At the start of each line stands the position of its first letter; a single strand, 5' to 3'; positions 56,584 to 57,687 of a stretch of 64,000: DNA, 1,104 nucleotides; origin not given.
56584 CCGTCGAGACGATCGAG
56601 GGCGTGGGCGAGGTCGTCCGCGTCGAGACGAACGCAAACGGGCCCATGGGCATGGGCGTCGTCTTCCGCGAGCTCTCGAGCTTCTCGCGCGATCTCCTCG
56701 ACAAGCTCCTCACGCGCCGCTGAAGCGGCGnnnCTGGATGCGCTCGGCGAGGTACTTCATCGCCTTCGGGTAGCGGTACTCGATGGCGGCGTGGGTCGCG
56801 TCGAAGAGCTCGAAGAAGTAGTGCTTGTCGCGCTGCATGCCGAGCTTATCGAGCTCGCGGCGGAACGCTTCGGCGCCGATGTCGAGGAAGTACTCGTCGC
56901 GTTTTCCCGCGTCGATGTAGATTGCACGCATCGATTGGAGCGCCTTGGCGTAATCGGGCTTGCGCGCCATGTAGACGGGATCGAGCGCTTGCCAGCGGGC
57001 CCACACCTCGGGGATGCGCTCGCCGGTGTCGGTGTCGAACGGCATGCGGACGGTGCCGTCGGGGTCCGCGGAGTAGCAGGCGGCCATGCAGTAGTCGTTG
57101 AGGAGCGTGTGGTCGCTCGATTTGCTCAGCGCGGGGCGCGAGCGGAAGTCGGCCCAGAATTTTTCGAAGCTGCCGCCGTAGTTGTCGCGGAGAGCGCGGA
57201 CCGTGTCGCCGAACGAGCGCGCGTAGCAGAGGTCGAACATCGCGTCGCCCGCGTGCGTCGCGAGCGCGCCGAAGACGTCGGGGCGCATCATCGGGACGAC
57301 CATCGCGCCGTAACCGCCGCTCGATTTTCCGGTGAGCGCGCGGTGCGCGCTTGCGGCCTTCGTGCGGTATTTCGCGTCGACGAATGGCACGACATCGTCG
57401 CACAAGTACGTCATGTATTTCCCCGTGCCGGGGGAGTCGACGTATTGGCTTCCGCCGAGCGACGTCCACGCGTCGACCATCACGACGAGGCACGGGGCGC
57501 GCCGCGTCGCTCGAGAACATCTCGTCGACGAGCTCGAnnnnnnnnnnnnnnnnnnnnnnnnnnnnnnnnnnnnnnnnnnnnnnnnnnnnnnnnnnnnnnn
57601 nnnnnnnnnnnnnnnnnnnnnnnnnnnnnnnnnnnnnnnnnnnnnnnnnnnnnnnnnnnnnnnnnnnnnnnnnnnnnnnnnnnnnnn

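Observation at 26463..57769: Unusual density of frame disruptions, most parsimoniously indel errors in the assembly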

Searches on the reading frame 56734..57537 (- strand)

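Call 7: search_protein_families(library=pfam, proteins=[window:56734-57537:-], max_evalue=0.01)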
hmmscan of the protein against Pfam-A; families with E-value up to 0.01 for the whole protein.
window:56734-57537:- (268 aa): 2 families
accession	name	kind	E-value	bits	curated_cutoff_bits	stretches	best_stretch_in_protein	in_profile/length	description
PF00756.26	Esterase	-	2e-12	47.9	22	1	35-219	88-199/251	Putative esterase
PF00326.27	Peptidase_S9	-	0.0012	18.8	22.6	1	37-97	36-97/213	Prolyl oligopeptidase family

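Call 11: search_protein_families(library=ncbifam, proteins=[window:56734-57537:-], max_evalue=0.01)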
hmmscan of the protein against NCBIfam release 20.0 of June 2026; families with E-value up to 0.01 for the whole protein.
window:56734-57537:- (268 aa): 6 families
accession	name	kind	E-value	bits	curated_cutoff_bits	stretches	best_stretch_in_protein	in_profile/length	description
NF041944.1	Xylase_Ferestase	equivalog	1.7e-08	33.2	1200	1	38-97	563-622/694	bifunctional endo-1,4-beta-xylanase/feruloyl esterase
NF058612.1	GTNG0744Estse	equivalog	7e-06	26.2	450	1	40-95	97-152/242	GTNG_0744 family esterase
TIGR02821.1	fghA_ester_D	equivalog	8.2e-05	22.3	281.7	1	42-96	118-170/275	S-formylglutathione hydrolase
NF050058.1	e_dPHAscl_type1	hypoth_equivalog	0.0016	18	150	1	58-98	98-138/276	extracellular catalytic domain type 1 short-chain-length polyhydroxyalkanoate depolymerase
NF007758.0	PRK10439.1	equivalog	0.0044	16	222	0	9-97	239-325/418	enterochelin esterase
TIGR01840.1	esterase_phb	subfamily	0.0062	16.1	107.85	1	67-99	98-130/213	PHB depolymerase family esterase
